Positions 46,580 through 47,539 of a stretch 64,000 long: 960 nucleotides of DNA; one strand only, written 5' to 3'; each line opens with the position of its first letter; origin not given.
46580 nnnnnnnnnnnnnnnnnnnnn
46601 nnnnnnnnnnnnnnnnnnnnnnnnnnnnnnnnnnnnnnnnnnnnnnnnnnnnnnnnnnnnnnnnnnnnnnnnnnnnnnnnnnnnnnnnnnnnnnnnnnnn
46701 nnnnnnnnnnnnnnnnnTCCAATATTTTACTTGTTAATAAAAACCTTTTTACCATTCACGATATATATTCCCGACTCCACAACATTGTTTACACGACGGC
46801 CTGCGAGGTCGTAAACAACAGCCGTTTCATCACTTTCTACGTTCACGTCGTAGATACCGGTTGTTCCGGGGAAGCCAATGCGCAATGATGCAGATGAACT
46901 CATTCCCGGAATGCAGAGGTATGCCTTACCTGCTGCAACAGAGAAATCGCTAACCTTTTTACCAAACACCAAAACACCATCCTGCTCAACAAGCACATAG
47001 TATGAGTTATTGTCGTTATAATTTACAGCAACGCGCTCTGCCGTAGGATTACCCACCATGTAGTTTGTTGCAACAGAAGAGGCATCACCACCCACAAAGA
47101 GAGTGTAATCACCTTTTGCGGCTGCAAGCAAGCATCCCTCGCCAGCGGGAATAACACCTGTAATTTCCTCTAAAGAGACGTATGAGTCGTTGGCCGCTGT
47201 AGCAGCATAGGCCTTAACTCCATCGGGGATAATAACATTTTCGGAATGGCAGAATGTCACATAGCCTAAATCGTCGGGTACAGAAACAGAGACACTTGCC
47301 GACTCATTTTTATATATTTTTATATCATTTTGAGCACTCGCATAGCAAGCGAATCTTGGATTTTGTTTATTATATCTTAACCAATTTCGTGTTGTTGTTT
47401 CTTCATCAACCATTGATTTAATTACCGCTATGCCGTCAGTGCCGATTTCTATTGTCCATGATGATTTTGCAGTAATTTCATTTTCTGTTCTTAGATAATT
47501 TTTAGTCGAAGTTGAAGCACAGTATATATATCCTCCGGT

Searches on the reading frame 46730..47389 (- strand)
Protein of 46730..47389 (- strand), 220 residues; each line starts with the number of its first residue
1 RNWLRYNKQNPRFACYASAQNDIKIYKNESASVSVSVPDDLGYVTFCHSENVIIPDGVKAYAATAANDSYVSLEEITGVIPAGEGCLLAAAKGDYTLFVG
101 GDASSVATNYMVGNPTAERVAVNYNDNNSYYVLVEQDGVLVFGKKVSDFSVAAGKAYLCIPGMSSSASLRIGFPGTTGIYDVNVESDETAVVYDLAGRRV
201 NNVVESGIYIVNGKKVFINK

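Call 35: search_protein_families(library=pfam, alignment_id=A3, max_evalue=0.01)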
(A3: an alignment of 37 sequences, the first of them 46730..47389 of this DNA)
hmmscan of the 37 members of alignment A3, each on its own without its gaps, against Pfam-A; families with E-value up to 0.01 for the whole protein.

A. member 1, window:46730-47389:- (220 aa): 0 families

B. families by the number of members that match (of 37 scanned): 1 family
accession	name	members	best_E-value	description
PF19886.4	DUF6359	1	0.00096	Domain of unknown function (DUF6359)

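Call 36: search_protein_families(library=ncbifam, alignment_id=A3, max_evalue=0.01)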
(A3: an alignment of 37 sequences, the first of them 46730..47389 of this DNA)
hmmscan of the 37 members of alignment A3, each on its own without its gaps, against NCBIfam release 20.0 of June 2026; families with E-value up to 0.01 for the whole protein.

A. member 1, window:46730-47389:- (220 aa): 0 families

B. families by the number of members that match (of 37 scanned): 2 families
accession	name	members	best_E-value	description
TIGR04183.1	Por_Secre_tail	1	0.0052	T9SS type A sorting domain-containing protein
NF009867.0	PRK13328.1-3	1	0.0082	type III pantothenate kinase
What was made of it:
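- On Prevotella short-CTD T9SS cargo (for the upstream 594-aa gene): Only 1 of 37 related C-termini hits TIGR04183, at E=0.005 (call 36).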

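Call 50: search_solved_structures(query=A3, max_evalue=1, show_alignments=2)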
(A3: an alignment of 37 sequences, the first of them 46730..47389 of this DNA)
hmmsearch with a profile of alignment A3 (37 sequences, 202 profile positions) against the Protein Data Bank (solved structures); distinct sequences matched with E-value up to 1: 6.
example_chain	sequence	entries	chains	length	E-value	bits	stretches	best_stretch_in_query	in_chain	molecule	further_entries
4kca_A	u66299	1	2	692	7.8e-10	42.6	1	94-200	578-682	Endo-1,5-alpha-L-arabinanase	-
21tv_A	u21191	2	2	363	0.0051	20.4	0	18-49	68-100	Ozoralizumab (OZR) | anti-TNF-alpha nanobodies, TNF30, derived from Ozoralizumab (OZR)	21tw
7jvi_A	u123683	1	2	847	0.013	19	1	165-199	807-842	Beta-helix domain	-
3qw3_A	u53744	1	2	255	0.51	13.9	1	37-115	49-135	Orotidine-5-phosphate decarboxylase/orotate phosphoribosyltransferase, putative (Ompdcase-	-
9o99_A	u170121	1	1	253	0.92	13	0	22-49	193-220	IL-2 Surrogate Cytokine Agonist DR638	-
7d30_A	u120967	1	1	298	0.92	13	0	18-51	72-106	sybody fusion of MR17-SR31 with a GS linker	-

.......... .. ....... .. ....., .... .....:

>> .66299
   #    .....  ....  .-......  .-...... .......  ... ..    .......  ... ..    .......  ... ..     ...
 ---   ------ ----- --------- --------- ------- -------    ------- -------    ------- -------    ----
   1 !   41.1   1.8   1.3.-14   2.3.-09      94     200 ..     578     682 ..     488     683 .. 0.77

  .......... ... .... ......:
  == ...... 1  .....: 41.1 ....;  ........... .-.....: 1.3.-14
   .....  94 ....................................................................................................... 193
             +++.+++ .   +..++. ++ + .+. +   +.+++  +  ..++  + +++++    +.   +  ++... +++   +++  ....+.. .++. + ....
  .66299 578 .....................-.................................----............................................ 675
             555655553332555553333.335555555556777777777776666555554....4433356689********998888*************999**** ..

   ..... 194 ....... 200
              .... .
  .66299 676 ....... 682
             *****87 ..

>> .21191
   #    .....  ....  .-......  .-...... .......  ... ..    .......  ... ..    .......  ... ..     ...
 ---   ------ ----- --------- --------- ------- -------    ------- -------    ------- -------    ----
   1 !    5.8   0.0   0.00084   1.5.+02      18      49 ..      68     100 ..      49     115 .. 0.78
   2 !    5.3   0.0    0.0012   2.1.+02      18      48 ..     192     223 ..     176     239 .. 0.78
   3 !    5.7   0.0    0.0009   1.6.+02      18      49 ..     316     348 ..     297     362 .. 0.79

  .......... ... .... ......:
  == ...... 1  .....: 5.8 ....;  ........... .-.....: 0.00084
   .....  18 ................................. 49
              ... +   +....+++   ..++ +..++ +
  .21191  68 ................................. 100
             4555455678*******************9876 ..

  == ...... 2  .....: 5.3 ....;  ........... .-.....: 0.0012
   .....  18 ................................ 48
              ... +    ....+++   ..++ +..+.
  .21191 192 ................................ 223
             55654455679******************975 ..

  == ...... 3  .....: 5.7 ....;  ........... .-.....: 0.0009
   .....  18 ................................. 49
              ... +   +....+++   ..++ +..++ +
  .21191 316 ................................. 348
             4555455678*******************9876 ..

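Call 54: find_homologous_proteins(query=A3, max_evalue=0.00001)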
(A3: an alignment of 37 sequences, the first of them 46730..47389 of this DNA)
Query A3 (37 sequences) (220 aa, profile of the alignment): 1058 proteins with E <= 0.00001 among 6273 candidates; the best 120 are listed.
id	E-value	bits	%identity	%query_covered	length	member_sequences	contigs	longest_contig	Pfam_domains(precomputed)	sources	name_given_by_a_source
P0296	2.6e-51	193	37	81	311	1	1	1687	-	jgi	jgi:hypothetical protein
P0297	4.5e-51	192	33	95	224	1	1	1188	-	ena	-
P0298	9.1e-51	191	39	80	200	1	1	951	-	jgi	jgi:hypothetical protein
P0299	1.0e-50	191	37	80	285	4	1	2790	-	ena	-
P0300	2.8e-50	189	36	80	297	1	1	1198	-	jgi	jgi:hypothetical protein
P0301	3.3e-50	189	35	80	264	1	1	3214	-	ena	-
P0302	3.7e-50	189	34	91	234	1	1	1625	-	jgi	jgi:hypothetical protein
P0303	3.9e-50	189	31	81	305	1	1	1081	-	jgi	jgi:hypothetical protein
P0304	5.0e-50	189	34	79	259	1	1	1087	-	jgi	jgi:hypothetical protein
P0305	1.5e-49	187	34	82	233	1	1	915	-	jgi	jgi:hypothetical protein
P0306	2.2e-49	187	35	94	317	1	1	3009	-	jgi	jgi:hypothetical protein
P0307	6.8e-49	185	38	99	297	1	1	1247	-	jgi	jgi:hypothetical protein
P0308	1.2e-48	184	37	78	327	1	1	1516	-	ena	-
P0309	1.4e-48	184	37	80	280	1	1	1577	-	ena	-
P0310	2.2e-48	183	39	79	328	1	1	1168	-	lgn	-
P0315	1.3e-47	181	38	81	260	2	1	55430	-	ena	-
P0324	7.1e-47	178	37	80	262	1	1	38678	-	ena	-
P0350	9.6e-43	165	32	91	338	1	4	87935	-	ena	-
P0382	7.6e-39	152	34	98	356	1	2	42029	-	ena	-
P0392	6.0e-38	149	28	75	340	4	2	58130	-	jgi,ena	-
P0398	7.3e-37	146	38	82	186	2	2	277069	-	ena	-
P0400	8.2e-37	145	33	93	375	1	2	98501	-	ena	-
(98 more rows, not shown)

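Call 55: find_encoding_contigs(protein=P0398, flank=4000, max_places=2)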
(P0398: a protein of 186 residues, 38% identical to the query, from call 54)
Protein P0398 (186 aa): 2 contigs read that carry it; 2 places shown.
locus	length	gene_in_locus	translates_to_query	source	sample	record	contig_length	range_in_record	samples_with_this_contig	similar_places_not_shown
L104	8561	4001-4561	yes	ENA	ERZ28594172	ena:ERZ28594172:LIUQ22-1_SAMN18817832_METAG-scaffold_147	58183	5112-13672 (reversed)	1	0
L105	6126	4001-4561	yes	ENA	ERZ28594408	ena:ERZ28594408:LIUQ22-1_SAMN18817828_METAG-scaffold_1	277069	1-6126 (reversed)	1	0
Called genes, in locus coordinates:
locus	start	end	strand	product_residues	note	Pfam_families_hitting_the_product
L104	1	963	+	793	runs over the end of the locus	PF18370:RGI_lyase, PF21348:RGL11_C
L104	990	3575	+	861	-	PF04616:Glyco_hydro_43, PF00295:Glyco_hydro_28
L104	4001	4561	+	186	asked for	-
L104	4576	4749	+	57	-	-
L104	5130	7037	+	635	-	PF00128:Alpha-amylase, PF11852:Pullul_strch_C, PF21653:pulA_all-beta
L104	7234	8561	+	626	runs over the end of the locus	PF09087:Cyc-maltodext_N, PF00128:Alpha-amylase, PF10438:Cyc-maltodext_C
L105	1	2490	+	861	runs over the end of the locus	PF04616:Glyco_hydro_43, PF00295:Glyco_hydro_28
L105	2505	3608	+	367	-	PF02563:Poly_export (faint)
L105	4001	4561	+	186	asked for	-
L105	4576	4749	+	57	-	-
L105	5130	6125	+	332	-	?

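Call 56: find_encoding_contigs(protein=P0400, flank=4000, max_places=2)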
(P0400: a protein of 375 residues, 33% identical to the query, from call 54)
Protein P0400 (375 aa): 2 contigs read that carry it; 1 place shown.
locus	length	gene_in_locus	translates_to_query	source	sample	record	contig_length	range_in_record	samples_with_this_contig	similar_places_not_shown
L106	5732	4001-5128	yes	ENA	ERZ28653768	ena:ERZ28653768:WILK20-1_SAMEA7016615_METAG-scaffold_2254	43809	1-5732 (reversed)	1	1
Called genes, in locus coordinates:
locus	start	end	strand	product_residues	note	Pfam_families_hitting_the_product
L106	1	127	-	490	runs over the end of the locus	PF01875:Memo, PF01871:AMMECR1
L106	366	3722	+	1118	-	PF00128:Alpha-amylase, PF16738:CBM26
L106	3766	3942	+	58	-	-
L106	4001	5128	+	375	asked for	-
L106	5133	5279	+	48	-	-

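Call 57: find_encoding_contigs(protein=P0350, flank=4000, max_places=2)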
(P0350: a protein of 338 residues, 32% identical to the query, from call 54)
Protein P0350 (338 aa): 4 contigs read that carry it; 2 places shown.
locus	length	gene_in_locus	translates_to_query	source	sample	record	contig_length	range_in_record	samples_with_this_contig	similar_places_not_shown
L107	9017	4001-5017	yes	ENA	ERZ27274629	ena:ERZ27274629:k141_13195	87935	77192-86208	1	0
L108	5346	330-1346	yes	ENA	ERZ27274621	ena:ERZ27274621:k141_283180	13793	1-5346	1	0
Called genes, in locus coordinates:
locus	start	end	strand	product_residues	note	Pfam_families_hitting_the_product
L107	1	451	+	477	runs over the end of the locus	PF00128:Alpha-amylase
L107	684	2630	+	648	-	PF00079:Serpin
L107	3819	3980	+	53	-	-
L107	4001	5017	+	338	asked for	-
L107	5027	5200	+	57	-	-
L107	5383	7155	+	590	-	PF13855:LRR_8 (faint), PF13306:LRR_5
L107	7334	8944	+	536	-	PF19529:DUF6057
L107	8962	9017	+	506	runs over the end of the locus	PF26550:Tricorn_2nd (faint), PF26549:Tricorn_N (faint), PF07676:PD40 (faint)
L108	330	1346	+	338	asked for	-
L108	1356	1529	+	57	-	-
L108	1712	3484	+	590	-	PF13855:LRR_8 (faint), PF13306:LRR_5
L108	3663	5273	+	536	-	PF19529:DUF6057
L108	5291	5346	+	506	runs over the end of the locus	PF26550:Tricorn_2nd (faint), PF26549:Tricorn_N (faint), PF07676:PD40 (faint)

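Call 58: find_encoding_contigs(protein=P0315, flank=4000, max_places=2)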
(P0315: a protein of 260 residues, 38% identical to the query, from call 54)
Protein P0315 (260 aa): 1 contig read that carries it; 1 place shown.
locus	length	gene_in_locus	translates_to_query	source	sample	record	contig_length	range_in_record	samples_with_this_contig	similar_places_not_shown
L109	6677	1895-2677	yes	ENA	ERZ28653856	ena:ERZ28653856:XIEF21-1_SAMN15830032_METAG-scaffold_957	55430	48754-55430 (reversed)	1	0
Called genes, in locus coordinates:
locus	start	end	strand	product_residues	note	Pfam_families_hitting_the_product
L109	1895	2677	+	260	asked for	-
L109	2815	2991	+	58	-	-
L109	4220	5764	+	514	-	PF09820:AAA-ATPase_like, PF08011:PDDEXK_9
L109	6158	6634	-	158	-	PF02542:YgbB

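Call 79: predict_structure(alignment_id=A4)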
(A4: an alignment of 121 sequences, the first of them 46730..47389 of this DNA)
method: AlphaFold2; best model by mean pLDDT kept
length: 220 residues; sequences in the alignment: 121
mean_pLDDT: 85.8   pTM: 0.72
mean pLDDT of the five models: 85.8, 85.3, 83.3, 83.1, 83.0
residues with pLDDT >= 90: 130; 70-90: 52; 50-70: 30; < 50: 8
segments of 3 or more residues with pLDDT < 50: 182-187
pLDDT, mean of each block of 10 residues (from residue 1): 56 56 72 94 97 97 95 96 97 97 93 94 92 95 96 97 91 72 50 84 85 81
secondary structure, 60 per line:
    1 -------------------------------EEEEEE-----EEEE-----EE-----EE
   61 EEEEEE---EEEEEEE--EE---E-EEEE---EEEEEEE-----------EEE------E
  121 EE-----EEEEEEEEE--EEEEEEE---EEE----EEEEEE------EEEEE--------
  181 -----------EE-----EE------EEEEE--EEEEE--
elements in order: E32-37 E43-46 E59-66 E70-76 E86-89 E93-99 E111-113 E120-122 E128-136 E139-145 E149-151 E156-161 E168-172 E207-211 E214-218

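Call 82: fold_search(model_id=the predicted structure, library=pdb)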
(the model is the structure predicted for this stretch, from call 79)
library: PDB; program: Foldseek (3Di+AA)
matches with E <= 10: 708; with E <= 0.001: 0
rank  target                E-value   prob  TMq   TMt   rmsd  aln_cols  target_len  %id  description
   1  3mll                  1.3e-02  0.12  0.11  0.10  18.9       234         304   10  Reduced (Cu+) peptidylglycine alpha-hydroxylating monooxygenase (PHM) with bound azide (released 2011-03-02)
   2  3mih                  2.2e-02  0.09  0.11  0.10  19.4       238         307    8  Oxidized (Cu2+) peptidylglycine alpha-hydroxylating monooxygenase (PHM) with bound azide, obtained in the presence of su (released 2010-11-24)
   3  6ala_C                2.9e-02  0.08  0.12  0.10  19.4       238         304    8  Crystal structure of H108A peptidylglycine alpha-hydroxylating monooxygenase (PHM) in complex with citrate (released 2018-07-18)
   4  6ala_A                3.0e-02  0.11  0.13  0.11  18.8       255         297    8  Crystal structure of H108A peptidylglycine alpha-hydroxylating monooxygenase (PHM) in complex with citrate (released 2018-07-18)
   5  6d7a_B                3.2e-02  0.21  0.14  0.12  15.1       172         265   10  Structure of T. gondii PLP1 beta-rich domain (released 2018-05-16)
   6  1yip                  3.4e-02  0.07  0.09  0.09  19.4       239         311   10  Oxidized Peptidylglycine Alpha-Hydroxylating Monooxygenase (PHM) in a New Crystal Form (released 2005-11-15)
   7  1sdw                  4.2e-02  0.10  0.12  0.10  18.3       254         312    9  Reduced (Cu+) peptidylglycine alpha-hydroxylating monooxygenase with bound peptide and dioxygen (released 2004-05-11)
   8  4lo8_A                5.1e-02  0.63  0.23  0.22  17.1       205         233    9  HA70(D3)-HA17 (released 2013-10-30)
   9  4lo7_E                6.3e-02  0.57  0.23  0.22  16.4       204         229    9  HA70(D3)-HA17-HA33 (released 2013-10-30)
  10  4met_A                6.3e-02  0.35  0.20  0.13  17.0       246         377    9  Assigning the EPR Fine Structure Parameters of the Mn(II) Centers in Bacillus subtilis Oxalate Decarboxylase by Site-D (released 2014-03-05)
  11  2v09                  6.7e-02  0.33  0.19  0.12  17.1       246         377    9  SENS161-164DSSN mutant of Bacillus subtilis Oxalate Decarboxylase OxdC (released 2007-10-30)
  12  2uya                  7.8e-02  0.30  0.19  0.13  17.1       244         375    9  DEL162-163 mutant of Bacillus subtilis Oxalate Decarboxylase OxdC (released 2007-08-21)
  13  5hi0                  8.7e-02  0.38  0.20  0.13  18.4       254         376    8  The Substrate Binding Mode and Chemical Basis of a Reaction Specificity Switch in Oxalate Decarboxylase (released 2016-04-06)
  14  4lo7_A                1.0e-01  0.47  0.22  0.22  16.2       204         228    9  HA70(D3)-HA17-HA33 (released 2013-10-30)
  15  6ufi                  1.0e-01  0.33  0.20  0.13  18.4       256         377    8  W96Y Oxalate Decarboxylase (Bacillus subtilis) (released 2020-09-30)
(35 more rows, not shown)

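Call 87: find_encoding_contigs(protein=P0392, flank=1500, max_places=1)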
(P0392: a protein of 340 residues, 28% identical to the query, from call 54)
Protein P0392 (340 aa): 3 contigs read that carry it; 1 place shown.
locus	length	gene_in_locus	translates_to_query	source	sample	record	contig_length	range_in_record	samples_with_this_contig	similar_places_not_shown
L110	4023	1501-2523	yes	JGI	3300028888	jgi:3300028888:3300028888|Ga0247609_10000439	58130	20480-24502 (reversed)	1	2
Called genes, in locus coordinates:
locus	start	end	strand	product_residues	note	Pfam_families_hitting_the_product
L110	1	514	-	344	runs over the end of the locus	PF12987:DUF3871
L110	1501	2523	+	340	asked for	-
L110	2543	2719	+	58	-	-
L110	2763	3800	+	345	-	PF02368:Big_2, PF26182:Ig_NUP210_5th (weak)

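Call 88: find_encoding_contigs(protein=P0382, flank=1500, max_places=1)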
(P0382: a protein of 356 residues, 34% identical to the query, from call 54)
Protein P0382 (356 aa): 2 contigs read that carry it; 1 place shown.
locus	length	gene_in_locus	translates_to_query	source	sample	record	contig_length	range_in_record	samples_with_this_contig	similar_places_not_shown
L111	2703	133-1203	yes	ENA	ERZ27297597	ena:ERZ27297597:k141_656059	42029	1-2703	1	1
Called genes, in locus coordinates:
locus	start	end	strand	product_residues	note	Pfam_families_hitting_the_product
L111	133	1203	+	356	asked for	-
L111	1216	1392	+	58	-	-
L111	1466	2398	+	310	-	PF11751:PorP_SprF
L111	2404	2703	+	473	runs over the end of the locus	PF03781:FGE-sulfatase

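Call 89: find_encoding_contigs(protein=P0324, flank=1500, max_places=1)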
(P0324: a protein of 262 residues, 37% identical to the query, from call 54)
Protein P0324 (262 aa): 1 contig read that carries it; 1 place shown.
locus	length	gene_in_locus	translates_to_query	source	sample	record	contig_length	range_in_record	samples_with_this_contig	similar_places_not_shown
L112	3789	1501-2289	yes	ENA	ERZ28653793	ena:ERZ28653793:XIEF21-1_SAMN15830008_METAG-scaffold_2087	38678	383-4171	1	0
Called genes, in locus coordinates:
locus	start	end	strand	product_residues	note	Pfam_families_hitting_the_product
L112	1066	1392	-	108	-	-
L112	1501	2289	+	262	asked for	-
